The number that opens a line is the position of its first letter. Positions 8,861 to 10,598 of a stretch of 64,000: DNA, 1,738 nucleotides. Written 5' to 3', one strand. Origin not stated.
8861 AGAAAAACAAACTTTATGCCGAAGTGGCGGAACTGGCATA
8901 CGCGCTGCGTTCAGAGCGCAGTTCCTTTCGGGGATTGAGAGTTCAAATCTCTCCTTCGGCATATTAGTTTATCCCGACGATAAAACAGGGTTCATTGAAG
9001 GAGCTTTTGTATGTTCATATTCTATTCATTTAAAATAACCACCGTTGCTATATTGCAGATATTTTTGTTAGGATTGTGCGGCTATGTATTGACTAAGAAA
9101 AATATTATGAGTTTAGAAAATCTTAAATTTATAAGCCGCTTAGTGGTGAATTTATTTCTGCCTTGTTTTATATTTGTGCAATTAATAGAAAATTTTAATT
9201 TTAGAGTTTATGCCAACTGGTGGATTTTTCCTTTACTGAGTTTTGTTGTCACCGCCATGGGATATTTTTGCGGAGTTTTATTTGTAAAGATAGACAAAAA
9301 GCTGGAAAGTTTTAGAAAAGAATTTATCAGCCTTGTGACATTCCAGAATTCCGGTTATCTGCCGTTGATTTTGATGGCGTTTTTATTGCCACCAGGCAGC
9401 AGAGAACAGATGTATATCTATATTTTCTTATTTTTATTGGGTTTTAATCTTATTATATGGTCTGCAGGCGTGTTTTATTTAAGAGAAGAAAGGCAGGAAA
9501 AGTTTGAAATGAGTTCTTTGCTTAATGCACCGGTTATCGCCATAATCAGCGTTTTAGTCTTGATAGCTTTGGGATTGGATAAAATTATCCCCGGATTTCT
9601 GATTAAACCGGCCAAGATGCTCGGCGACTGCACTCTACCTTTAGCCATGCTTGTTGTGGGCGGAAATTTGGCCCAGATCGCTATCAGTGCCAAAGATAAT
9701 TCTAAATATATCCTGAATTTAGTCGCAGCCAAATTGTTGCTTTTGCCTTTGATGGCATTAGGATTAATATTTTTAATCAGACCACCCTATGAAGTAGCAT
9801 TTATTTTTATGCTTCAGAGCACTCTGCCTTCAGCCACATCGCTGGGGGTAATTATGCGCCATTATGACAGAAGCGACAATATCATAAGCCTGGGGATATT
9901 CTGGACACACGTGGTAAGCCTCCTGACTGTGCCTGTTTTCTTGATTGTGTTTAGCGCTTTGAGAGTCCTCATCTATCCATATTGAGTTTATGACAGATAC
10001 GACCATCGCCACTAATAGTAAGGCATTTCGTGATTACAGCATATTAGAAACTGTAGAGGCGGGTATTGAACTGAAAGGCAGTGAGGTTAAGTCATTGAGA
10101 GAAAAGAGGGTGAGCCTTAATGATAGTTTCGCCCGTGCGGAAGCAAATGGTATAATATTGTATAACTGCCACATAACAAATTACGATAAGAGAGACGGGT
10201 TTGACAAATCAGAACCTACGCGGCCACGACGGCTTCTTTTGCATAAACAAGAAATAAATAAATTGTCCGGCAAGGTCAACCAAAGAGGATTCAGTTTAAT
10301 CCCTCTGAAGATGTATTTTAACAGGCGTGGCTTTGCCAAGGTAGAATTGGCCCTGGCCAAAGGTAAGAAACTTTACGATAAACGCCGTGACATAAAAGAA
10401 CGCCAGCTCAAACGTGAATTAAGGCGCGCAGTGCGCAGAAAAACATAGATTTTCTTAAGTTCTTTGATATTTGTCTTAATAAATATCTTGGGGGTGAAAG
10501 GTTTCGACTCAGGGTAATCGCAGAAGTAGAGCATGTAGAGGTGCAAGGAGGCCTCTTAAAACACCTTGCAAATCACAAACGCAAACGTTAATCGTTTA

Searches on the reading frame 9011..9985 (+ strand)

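Call 64: search_protein_families(library=pfam, proteins=[window:9011-9985:+], max_evalue=0.001)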
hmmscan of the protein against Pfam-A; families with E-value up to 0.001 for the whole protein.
window:9011-9985:+ (324 aa): 1 family
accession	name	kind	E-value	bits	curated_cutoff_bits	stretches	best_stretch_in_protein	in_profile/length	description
PF03547.23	Mem_trans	-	2.2e-38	132.2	25.7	1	11-310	3-342/343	Membrane transport protein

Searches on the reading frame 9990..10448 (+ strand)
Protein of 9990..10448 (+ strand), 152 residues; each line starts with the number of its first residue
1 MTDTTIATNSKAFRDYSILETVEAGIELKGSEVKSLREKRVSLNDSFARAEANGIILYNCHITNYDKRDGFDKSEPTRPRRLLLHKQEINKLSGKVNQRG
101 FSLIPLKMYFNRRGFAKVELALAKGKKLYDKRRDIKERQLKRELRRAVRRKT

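Call 28: find_related_loci(query=window:9990-10448:+, collection=genome_contigs, flank=10000)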
Query window:9990-10448:+ (152 aa) in genome_contigs; peptide patterns used: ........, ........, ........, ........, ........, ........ (x = any residue, [..] = any of these).
600 stretches matched a pattern (row limit reached: there are more); 534 encode a relative of the query (tblastn E <= 1e-3); the best 80 are kept; 80 distinct loci.
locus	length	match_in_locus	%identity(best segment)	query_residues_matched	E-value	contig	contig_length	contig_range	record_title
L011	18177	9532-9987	83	1-152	2e-83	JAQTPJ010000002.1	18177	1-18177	MAG: Candidatus Omnitrophota bacterium isolate STB_113 NODE_7056_length_18177_cov_2.640886_Sandtown_B, whole genome shot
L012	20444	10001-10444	62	1-149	6e-60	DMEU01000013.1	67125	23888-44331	MAG TPA_asm: Candidatus Omnitrophota bacterium isolate UBA9636 contig_3734, whole genome shotgun sequence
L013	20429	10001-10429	65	6-149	3e-58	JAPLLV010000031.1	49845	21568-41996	MAG: Candidatus Omnitrophota bacterium isolate LacPavin_0920_WC90_MAG_47_10 LacPavin_0920_WC90_scaffold_165714, whole ge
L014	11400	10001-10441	62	1-149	2e-57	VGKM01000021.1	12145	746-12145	MAG: Candidatus Omnitrophota bacterium isolate K_DeepCast_150m_m1_084 K_DeepCast_150m_m1_084_Ga0194126_10010457, whole g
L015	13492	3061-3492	63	5-149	8e-57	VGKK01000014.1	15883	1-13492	MAG: Candidatus Omnitrophota bacterium isolate M_DeepCast_400m_m2_183 M_DeepCast_400m_m2_183_Ga0194112_10006208, whole g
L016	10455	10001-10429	64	6-149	2e-56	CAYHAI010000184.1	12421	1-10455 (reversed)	MAG TPA_asm: uncultured Planctomycetales bacterium isolate ERP119294_co2_437 genome assembly, contig: k141_792721, whole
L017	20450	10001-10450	58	1-151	3e-56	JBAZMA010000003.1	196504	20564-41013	MAG: Candidatus Omnitrophota bacterium isolate SO_2017_LW4_3 scaffold_46_c2_LW137-91_2017, whole genome shotgun sequence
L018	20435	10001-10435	61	6-151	3e-56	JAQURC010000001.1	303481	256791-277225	MAG: Candidatus Omnitrophota bacterium isolate STD1_64 NODE_54_length_303481_cov_13.197373_Sandtown_D1, whole genome sho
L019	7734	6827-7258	61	5-149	2e-55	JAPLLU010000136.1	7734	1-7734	MAG: Candidatus Omnitrophota bacterium isolate LacPavin_0920_SED5_MAG_40_17 LacPavin_0920_SED5_scaffold_73142, whole gen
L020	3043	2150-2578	61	6-149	2e-55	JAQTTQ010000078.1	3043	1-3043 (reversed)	MAG: Candidatus Omnitrophota bacterium isolate STB_44 NODE_131218_length_3043_cov_7.282922_Sandtown_B, whole genome shot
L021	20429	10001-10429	60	1-144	7e-55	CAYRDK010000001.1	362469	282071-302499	MAG TPA_asm: uncultured Planctomycetia bacterium isolate binchicken_co266_257 genome assembly, contig: NODE_29_length_36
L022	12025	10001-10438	59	3-149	6e-55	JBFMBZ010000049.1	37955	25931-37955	MAG: Candidatus Omnitrophota bacterium isolate MAG177 MAG177_49, whole genome shotgun sequence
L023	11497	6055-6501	57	2-151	4e-55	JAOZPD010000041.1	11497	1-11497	MAG: Candidatus Omnitrophota bacterium isolate GMC4.metabat2.149 GMC4_7834_length_11497_cov_6.977102, whole genome shotg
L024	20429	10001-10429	60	6-149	7e-55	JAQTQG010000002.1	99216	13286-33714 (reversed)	MAG: Candidatus Omnitrophota bacterium isolate STB_134 NODE_473_length_99216_cov_5.437415_Sandtown_B, whole genome shotg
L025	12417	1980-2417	58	3-149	1e-54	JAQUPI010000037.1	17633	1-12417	MAG: Candidatus Omnitrophota bacterium isolate STD1_220 NODE_7483_length_17633_cov_4.320633_Sandtown_D1, whole genome sh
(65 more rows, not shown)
